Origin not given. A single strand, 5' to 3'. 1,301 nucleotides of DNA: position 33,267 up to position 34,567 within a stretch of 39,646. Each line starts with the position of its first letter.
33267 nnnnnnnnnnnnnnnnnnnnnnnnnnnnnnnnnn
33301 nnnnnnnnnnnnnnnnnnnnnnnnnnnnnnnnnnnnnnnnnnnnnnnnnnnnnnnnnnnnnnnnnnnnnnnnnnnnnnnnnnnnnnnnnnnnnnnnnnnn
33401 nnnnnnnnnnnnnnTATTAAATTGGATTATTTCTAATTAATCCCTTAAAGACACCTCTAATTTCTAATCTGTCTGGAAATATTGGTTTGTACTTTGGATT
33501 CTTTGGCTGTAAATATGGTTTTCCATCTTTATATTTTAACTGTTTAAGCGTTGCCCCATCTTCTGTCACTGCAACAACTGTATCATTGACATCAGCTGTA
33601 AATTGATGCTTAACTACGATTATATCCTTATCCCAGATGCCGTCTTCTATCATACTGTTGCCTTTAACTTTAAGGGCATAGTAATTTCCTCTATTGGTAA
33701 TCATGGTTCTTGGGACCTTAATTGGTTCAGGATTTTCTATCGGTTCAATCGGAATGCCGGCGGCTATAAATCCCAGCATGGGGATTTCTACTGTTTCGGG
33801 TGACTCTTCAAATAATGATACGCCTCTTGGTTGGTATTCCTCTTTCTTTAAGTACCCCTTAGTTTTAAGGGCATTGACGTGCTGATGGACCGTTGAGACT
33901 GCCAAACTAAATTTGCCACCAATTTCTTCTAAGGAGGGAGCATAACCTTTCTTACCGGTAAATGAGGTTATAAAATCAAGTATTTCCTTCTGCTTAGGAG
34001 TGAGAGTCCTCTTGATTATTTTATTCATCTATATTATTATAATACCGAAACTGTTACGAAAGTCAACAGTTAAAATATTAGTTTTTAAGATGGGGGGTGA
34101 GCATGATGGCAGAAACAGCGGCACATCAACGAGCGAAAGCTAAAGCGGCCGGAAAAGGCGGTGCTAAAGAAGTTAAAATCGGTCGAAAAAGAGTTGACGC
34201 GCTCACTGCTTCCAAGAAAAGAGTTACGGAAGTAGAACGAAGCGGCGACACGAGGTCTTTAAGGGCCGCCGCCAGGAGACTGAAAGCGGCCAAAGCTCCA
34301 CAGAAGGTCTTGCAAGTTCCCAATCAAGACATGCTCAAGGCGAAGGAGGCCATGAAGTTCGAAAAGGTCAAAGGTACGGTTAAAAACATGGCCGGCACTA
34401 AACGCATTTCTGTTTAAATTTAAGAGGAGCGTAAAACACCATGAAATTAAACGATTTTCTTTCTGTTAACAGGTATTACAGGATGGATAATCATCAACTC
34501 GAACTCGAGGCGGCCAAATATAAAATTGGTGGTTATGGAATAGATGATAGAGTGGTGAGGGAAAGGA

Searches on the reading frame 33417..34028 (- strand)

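Call 3: search_protein_families(library=pfam, proteins=[window:33417-34028:-], max_evalue=0.1)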
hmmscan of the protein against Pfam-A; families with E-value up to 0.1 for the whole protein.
window:33417-34028:- (203 aa): 8 families
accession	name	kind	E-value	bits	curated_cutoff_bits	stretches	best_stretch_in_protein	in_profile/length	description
PF00717.28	Peptidase_S24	-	2.3e-24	85.8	23.3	1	83-193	1-114/116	Peptidase S24-like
PF01726.22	LexA_DNA_bind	-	7.8e-16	58.1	23.7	1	7-69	2-65/65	LexA DNA binding domain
PF13730.12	HTH_36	-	0.0075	16.5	25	1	8-60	2-55/55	Helix-turn-helix domain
PF09339.16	HTH_IclR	-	0.012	15.8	22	1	32-63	20-51/52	IclR helix-turn-helix domain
PF13412.12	HTH_24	-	0.012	15.6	21.9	1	34-61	21-48/48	Winged helix-turn-helix DNA-binding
PF12802.13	MarR_2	-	0.013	16.1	27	1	9-64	3-54/61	MarR family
PF25212.1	HVO_A0114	-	0.02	15.1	27.6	1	5-64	16-70/84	HVO_A0114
PF04545.22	Sigma70_r4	-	0.038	14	24.1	1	8-51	4-41/50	Sigma-70, region 4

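Call 4: search_protein_families(library=padloc, proteins=[window:33417-34028:-], max_evalue=0.1)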
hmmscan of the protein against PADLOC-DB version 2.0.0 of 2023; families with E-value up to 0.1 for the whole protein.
window:33417-34028:- (203 aa): 7 families
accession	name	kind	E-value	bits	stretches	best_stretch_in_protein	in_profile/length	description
PDLC01853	CARF3--CARF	-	0.00011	20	1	7-64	134-188/209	-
PDLC01866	CARF3--CARF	-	0.00016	19.7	1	8-72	136-196/207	-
PDLC01438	Csa3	-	0.00024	19.2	1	4-87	141-209/305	"CAS-I,CAS-II,CAS-III,CAS-IV,CAS-V,CAS-VI; associated_signaling"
PDLC01434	CasR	-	0.008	14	1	9-72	126-182/191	"CAS-I,CAS-II,CAS-III,CAS-IV,CAS-V,CAS-VI; associated_signaling"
PDLC01859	CARF3--CARF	-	0.0086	13.8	1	7-64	146-202/213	-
PDLC01849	CARF3--CARF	-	0.0097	13.6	1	6-66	133-187/197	-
PDLC00034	DruM2|DruM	-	0.011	12.2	1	17-99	8-94/457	DNA cytosine methylase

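Call 5: search_protein_families(library=ncbifam, proteins=[window:33417-34028:-], max_evalue=0.1)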
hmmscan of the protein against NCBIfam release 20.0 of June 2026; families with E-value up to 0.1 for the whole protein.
window:33417-34028:- (203 aa): 5 families
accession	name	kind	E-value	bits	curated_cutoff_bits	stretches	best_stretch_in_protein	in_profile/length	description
TIGR00498.1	lexA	equivalog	6.1e-46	156.6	110.95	1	7-201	2-202/203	transcriptional repressor LexA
NF007621.2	PRK10276.1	subfamily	6.9e-18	64.8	110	1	103-198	16-114/115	translesion error-prone DNA polymerase V autoproteolytic subunit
TIGR01889.1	Staph_reg_Sar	paralog_domain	0.0066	16.7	62.6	1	8-63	22-76/109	staphylococcal accessory regulator family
TIGR01884.1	cas_HTH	subfamily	0.024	14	60.2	1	4-72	135-198/202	CRISPR-associated CARF protein Csa3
NF003025.0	PRK03902.1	equivalog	0.047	13.7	138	1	10-70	3-60/142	transcriptional regulator MntR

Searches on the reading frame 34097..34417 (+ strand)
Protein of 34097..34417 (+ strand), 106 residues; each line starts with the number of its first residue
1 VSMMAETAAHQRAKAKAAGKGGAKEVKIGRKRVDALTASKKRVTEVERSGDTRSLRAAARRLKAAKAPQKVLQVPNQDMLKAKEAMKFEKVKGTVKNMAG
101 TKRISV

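Call 3: search_protein_families(library=pfam, proteins=[window:34097-34417:+], max_evalue=0.1)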
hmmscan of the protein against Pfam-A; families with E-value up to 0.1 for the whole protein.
window:34097-34417:+ (106 aa): 0 families

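Call 4: search_protein_families(library=padloc, proteins=[window:34097-34417:+], max_evalue=0.1)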
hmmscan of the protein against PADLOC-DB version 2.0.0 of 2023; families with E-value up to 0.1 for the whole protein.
window:34097-34417:+ (106 aa): 0 families

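Call 5: search_protein_families(library=ncbifam, proteins=[window:34097-34417:+], max_evalue=0.1)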
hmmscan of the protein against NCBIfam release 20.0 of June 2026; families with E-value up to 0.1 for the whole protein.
window:34097-34417:+ (106 aa): 0 families

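Call 28: find_homologous_proteins(query=window:34097-34417:+, max_evalue=0.01)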
Query window:34097-34417:+ (106 aa): 383 proteins with E <= 0.01 among 444 candidates; the best 120 are listed.
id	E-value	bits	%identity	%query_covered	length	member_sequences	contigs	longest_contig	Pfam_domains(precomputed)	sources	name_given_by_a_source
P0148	3.5e-52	192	99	98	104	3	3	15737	-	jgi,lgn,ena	-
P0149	3.1e-44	167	85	97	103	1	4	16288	-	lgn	-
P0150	1.4e-42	161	83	97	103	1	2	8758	-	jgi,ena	-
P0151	7.1e-42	159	83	97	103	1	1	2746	-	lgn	-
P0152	1.4e-40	155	81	97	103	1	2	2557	-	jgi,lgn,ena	-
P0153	3.5e-40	154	80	100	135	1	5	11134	-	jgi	jgi:hypothetical protein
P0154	9.2e-40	152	82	97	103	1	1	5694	-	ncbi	-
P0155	2.6e-39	151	81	97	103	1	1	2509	-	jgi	-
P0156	8.5e-39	149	79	97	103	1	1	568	-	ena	-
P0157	8.4e-38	146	77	97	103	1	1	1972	-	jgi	-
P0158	8.5e-36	140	78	97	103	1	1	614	-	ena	-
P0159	4.7e-27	112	62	97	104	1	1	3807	-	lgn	-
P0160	1.4e-26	110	63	97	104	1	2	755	-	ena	-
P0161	2.6e-26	109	63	97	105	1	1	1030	-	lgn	-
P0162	3.9e-26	109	63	97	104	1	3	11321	-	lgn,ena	-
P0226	2.0e-22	97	63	97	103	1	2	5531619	-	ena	-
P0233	2.6e-22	97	57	97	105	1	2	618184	-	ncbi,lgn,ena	-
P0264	7.5e-22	95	60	91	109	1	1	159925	-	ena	-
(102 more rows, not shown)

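Call 30: find_encoding_contigs(protein=P0226, flank=5000, max_places=2)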
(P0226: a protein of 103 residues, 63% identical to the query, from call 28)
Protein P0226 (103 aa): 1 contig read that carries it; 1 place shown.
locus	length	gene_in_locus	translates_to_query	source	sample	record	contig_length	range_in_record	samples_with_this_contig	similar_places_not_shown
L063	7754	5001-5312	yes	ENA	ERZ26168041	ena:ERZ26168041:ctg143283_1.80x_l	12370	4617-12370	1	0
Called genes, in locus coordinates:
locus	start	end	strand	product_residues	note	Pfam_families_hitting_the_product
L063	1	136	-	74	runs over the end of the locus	PF01527:HTH_Tnp_1 (weak)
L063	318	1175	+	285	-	PF01555:N6_N4_Mtase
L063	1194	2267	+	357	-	-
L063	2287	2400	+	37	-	-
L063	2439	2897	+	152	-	-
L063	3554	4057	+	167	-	PF08937:ThsB_TIR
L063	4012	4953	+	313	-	PF20016:ThsA_Macro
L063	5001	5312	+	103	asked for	-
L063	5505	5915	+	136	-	PF08937:ThsB_TIR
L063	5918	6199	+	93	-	PF24838:8xMP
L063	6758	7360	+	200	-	-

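Call 31: find_encoding_contigs(protein=P0233, flank=5000, max_places=2)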
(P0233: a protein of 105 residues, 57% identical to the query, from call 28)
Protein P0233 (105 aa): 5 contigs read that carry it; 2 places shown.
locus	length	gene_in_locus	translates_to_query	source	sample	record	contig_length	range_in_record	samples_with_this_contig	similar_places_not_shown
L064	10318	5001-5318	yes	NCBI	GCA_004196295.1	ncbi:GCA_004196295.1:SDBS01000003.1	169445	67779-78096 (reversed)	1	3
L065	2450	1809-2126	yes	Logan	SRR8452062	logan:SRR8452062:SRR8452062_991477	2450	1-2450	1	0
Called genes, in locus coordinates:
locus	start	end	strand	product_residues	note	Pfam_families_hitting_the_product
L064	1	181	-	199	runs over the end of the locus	PF20772:TACO1_YebC_N, PF01709:Transcrip_reg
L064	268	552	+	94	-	-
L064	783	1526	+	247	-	PF10648:Gmad2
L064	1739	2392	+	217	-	-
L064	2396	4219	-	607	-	PF02384:N6_Mtase, PF20473:MmeI_Mtase (faint), PF07669:Eco57I, PF12950:TaqI_C (faint)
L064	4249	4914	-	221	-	PF01726:LexA_DNA_bind, PF00717:Peptidase_S24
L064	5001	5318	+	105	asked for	-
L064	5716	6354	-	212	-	PF09335:VTT_dom (weak)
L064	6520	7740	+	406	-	PF00232:Glyco_hydro_1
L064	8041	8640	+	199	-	PF26915:Phage_P4_cII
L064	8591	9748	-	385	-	PF14350:Beta_protein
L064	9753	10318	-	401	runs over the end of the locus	PF06114:Peptidase_M78 (weak)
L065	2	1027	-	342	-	?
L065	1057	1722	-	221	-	PF01726:LexA_DNA_bind, PF00717:Peptidase_S24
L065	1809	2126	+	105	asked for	-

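Call 41: find_related_loci(query=A2, collection=viral_contigs, flank=5000)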
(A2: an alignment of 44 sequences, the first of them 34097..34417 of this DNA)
Query A2 (106 aa) in viral_contigs; peptide patterns used: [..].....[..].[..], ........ (x = any residue, [..] = any of these).
67 stretches matched a pattern, but none encodes a relative of the query by tblastn (E <= 1e-3).

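Call 43: search_dna_similar(query=window:34097-34417:+, collection=plasmids, mode=protein, max_evalue=0.001)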
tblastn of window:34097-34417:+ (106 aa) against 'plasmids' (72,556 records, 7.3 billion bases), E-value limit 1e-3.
No match.

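Call 48: predict_structure(alignment_id=A2)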
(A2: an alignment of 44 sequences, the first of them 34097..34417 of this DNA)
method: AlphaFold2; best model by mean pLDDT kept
length: 106 residues; sequences in the alignment: 44
mean_pLDDT: 89.8   pTM: 0.81
mean pLDDT of the five models: 89.8, 86.7, 82.4, 74.4, 73.3
residues with pLDDT >= 90: 68; 70-90: 32; 50-70: 3; < 50: 3
segments of 3 or more residues with pLDDT < 50: 1-3
pLDDT, mean of each block of 10 residues (from residue 1): 62 85 84 90 94 96 93 97 98 95 96
secondary structure, 60 per line:
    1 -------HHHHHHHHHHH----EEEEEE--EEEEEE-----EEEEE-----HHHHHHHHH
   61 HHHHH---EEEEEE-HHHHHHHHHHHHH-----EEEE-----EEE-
elements in order: H8-18 E23-28 E31-36 E42-46 H52-65 E69-74 H76-88 E94-97 E103-105

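Call 50: search_solved_structures(query=A2, max_evalue=10)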
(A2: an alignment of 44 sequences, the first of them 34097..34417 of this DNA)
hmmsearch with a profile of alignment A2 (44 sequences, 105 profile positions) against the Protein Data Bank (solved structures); distinct sequences matched with E-value up to 10: 7.
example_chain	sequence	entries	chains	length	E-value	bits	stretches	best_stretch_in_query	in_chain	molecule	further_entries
7naf_5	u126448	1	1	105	0.061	16.8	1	13-86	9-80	Ribosomal RNA-processing protein 17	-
1io1_A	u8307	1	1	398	1.4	12.4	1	67-94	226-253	PHASE 1 FLAGELLIN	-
9m6h_B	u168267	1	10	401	5.9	10.4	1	67-94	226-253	Flagellin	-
7nac_5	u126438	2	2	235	6.1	10.4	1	12-86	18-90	RRP17 isoform 1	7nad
8fgw_D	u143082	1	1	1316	6.5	10.3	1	15-78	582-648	Tetratricopeptide repeat protein 21B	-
8bbe_D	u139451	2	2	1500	8.9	9.8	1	15-78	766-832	SNAP-tag,Tetratricopeptide repeat protein 21B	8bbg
9m67_A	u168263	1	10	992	9.4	9.7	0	67-94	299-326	Flagellin,Flagellar hook-associated protein 2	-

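Call 51: fold_search(model_id=the predicted structure, library=pdb)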
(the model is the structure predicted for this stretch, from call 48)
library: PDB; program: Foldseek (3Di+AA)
matches with E <= 10: 452; with E <= 0.001: 0
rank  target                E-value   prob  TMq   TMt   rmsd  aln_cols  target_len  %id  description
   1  2nrv_B                4.8e-01  0.38  0.33  0.19   5.5        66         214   18  Crystal structure of the C-terminal half of UvrC (released 2007-02-06)
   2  2bht_C                5.4e-01  0.16  0.32  0.15   7.2        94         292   16  Crystal structure of O-acetylserine sulfhydrylase B (released 2005-06-22)
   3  2nrr                  5.8e-01  0.41  0.35  0.28   3.6        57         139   21  Crystal structure of the C-terminal RNAseH endonuclase domain of UvrC (released 2007-02-06)
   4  2nrz_B                5.8e-01  0.38  0.34  0.19   4.2        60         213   20  Crystal structure of the C-terminal half of UvrC bound to its catalytic divalent cation (released 2007-02-06)
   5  2nrx_B                6.6e-01  0.41  0.33  0.18   2.8        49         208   24  Crystal structure of the C-terminal half of UvrC, in the presence of sulfate molecules (released 2007-02-06)
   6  9i05_Xl               6.6e-01  0.20  0.32  0.10   7.4        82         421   16  Cryo-EM structure of the large subunit of the mitochondrial ribosome from Toxoplasma gondii (released 2025-06-11)
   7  2nrw                  7.0e-01  0.21  0.31  0.19   5.6        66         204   14  Crystal structure of the C terminal half of UvrC (released 2007-02-06)
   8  9f99_B                7.5e-01  0.13  0.27  0.22   4.7        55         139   14  Crystal structure of MUS81-EME1 bound by compound 10. (released 2024-06-19)
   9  5i6d_B                8.0e-01  0.23  0.32  0.15   4.5        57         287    9  Mycobacterium tuberculosis CysM in complex with the Urea-scaffold inhibitor 5 [3-(3-(p-Tolyl)ureido) benzoic acid] (released 2016-08-17)
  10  9f9a_B                8.5e-01  0.13  0.27  0.22   4.7        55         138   14  Crystal structure of MUS81-EME1 bound by compound 12. (released 2024-06-19)
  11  3vc3_F                9.1e-01  0.20  0.33  0.14   4.5        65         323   22  Crystal structure of beta-cyanoalanine synthase K95A mutant in soybean (released 2012-09-12)
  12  9szu                  9.7e-01  0.30  0.32  0.12   2.5        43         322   23  Cerium(III)-bound de novo photoredox enzyme (PLZ2.3) (released 2026-03-25)
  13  5jis_C                9.7e-01  0.20  0.35  0.14   6.5        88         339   12  The Crystal Structure of O-acetyl serine sulfhydralase from Brucella abortus (released 2017-04-05)
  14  8uu4_k                1.0e+00  0.11  0.29  0.27   8.8        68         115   15  Cryo-EM structure of the Listeria innocua 70S ribosome in complex with HPF (structure I-A) (released 2024-02-28)
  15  7uek                  1.1e+00  0.41  0.39  0.20   2.7        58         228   19  Crystal structure of a de novo designed ovoid TIM barrel OT3 (released 2023-01-18)
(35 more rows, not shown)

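Call 52: find_encoding_contigs(protein=P0264, flank=5000, max_places=4)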
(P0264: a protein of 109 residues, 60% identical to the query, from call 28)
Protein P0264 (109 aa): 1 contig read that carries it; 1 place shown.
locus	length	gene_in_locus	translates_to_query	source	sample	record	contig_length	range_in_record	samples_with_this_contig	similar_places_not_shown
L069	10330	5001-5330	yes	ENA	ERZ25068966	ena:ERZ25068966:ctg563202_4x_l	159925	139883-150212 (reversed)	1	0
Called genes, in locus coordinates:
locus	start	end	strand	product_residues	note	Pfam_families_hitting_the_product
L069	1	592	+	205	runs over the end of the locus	PF04290:DctQ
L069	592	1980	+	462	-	PF06808:DctM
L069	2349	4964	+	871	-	PF02861:Clp_N, PF23569:NBD_SMAX1, PF00004:AAA, PF17871:AAA_lid_9, PF00004:AAA, PF07724:AAA_2, PF07728:AAA_5, PF10431:ClpB_D2-small, +5 more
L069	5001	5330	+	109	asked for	-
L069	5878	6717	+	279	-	PF12686:DUF3800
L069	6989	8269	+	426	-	PF01555:N6_N4_Mtase, PF01170:UPF0020 (faint), PF08241:Methyltransf_11 (faint), PF01555:N6_N4_Mtase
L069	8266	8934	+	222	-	PF18643:RE_BsaWI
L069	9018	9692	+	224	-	PF01555:N6_N4_Mtase, PF05148:Methyltransf_8 (faint), PF08241:Methyltransf_11 (faint)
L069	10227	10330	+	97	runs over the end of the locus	-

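Call 56: fold_search(model_id=the predicted structure, library=viral)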
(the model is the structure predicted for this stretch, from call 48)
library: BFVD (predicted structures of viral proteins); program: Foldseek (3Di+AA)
matches with E <= 10: 543; with E <= 0.001: 0
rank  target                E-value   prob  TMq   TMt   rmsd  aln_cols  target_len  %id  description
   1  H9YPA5                2.8e-03  1.00  0.56  0.42   3.5        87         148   15  (no name in the UniProt tables at hand)
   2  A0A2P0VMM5            7.3e-03  1.00  0.61  0.47   5.0       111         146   15  Uncharacterized protein [Tetraselmis virus 1]
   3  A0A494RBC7            1.3e-02  1.00  0.56  0.43   3.6        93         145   15  (no name in the UniProt tables at hand)
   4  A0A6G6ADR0            1.8e-02  0.99  0.59  0.53   4.0       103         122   20  KilA-n domain-containing protein [Borely moumouvirus]
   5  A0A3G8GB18            2.2e-02  0.97  0.50  0.38   4.1       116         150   15  (no name in the UniProt tables at hand)
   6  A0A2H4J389            3.2e-02  0.99  0.57  0.19   4.0       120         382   12  Type VII secretion protein [uncultured Caudovirales phage]
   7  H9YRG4                3.6e-02  0.99  0.51  0.29   3.1        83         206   16  (no name in the UniProt tables at hand)
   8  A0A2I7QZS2            5.0e-02  0.95  0.35  0.26   2.1        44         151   25  (no name in the UniProt tables at hand)
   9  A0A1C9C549            5.0e-02  0.95  0.55  0.30   4.2       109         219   17  Putative Kila-N domain-containing protein [Heterosigma akashiwo virus 01]
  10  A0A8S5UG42            5.4e-02  0.44  0.34  0.15   7.0       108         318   12  DUF7487 domain-containing protein [Myoviridae sp. ctshb19]
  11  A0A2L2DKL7            6.1e-02  0.97  0.56  0.26   3.7        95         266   20  N domain-containing protein [Acanthamoeba polyphaga mimivirus]
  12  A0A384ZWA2            6.1e-02  0.87  0.48  0.38   4.2        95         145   13  Putative MmcB-like DNA repair protein [Dickeya phage vB_DsoM_JA13]
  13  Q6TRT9                6.9e-02  0.90  0.50  0.22   4.2       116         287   15  ORF C287 [Sulfolobus virus Ragged Hills]
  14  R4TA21                6.9e-02  0.84  0.46  0.37   7.5       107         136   22  Uncharacterized protein [Haloarcula californiae tailed virus 2]
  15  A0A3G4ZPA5            9.6e-02  0.77  0.40  0.17   7.1        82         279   15  BRO-N domain containing protein [Terrestrivirus sp.]
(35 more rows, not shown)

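Call 70: search_protein_families(library=phrogs, proteins=[window:34097-34417:+], max_evalue=0.01)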
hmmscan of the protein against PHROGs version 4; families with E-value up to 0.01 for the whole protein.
window:34097-34417:+ (106 aa): 0 families

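Call 95: search_protein_representatives(alignment_id=A2)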
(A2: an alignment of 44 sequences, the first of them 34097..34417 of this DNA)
Query: 44 sequences, 105 profile positions. Proteins with E-value up to 0.001 (for the whole library): 279; up to 1e-10: 170; up to 1e-30: 11. The best 150 are listed.
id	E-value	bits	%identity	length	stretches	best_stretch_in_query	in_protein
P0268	5.4e-41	155.2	-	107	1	2-104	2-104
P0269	2.1e-40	153.3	-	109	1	1-105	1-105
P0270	6.2e-40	151.8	-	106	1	1-104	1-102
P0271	6.1e-39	148.6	-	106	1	1-104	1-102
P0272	7.2e-37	141.9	-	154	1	1-104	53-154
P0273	1.0e-33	131.8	-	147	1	1-100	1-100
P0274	3.8e-33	130.0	-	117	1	1-104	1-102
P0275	1.4e-32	128.2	-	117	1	1-103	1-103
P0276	3.5e-32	126.9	-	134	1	2-101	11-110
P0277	6.6e-32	126.0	-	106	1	1-104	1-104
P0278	5.4e-31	123.1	-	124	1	1-88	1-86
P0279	1.4e-30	121.8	-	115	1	1-104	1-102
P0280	1.0e-29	119.0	-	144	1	1-105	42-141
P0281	1.8e-29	118.2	-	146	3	1-65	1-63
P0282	1.9e-29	118.1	-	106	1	1-104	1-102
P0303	4.2e-25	104.1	-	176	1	18-98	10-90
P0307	2.1e-24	101.9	-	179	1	21-104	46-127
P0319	2.8e-21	91.8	-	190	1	35-98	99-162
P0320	3.0e-21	91.8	-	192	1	1-104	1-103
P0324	1.1e-20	90.0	-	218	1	1-76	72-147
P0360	6.8e-17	77.7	-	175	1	1-88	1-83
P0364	1.3e-16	76.8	-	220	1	26-78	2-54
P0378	2.2e-15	72.9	-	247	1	23-104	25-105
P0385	8.5e-15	71.0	-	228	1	38-105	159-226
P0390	2.0e-14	69.8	-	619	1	12-104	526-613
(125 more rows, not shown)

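Call 96: search_protein_families(library=pfam, proteins=[P0390, P0378, P0385, P0364, P0324, P0320, P0303, P0307, P0319, P0360], max_evalue=0.001)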
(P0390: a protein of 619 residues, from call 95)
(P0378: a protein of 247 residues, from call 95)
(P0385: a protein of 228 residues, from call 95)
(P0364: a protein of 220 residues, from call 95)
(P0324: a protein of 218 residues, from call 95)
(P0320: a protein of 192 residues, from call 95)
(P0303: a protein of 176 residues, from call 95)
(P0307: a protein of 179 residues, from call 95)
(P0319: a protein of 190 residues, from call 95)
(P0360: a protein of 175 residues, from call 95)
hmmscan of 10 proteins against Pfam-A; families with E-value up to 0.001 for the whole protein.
P0390 (619 aa): 0 families

P0378 (247 aa): 0 families

P0385 (228 aa): 0 families

P0364 (220 aa): 1 family
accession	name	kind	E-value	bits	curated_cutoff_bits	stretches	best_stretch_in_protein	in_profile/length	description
PF13676.11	TIR_2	-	3.9e-05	24.6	28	1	55-109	57-110/122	TIR domain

P0324 (218 aa): 0 families

P0320 (192 aa): 0 families

P0303 (176 aa): 0 families

P0307 (179 aa): 0 families

P0319 (190 aa): 0 families

P0360 (175 aa): 0 families
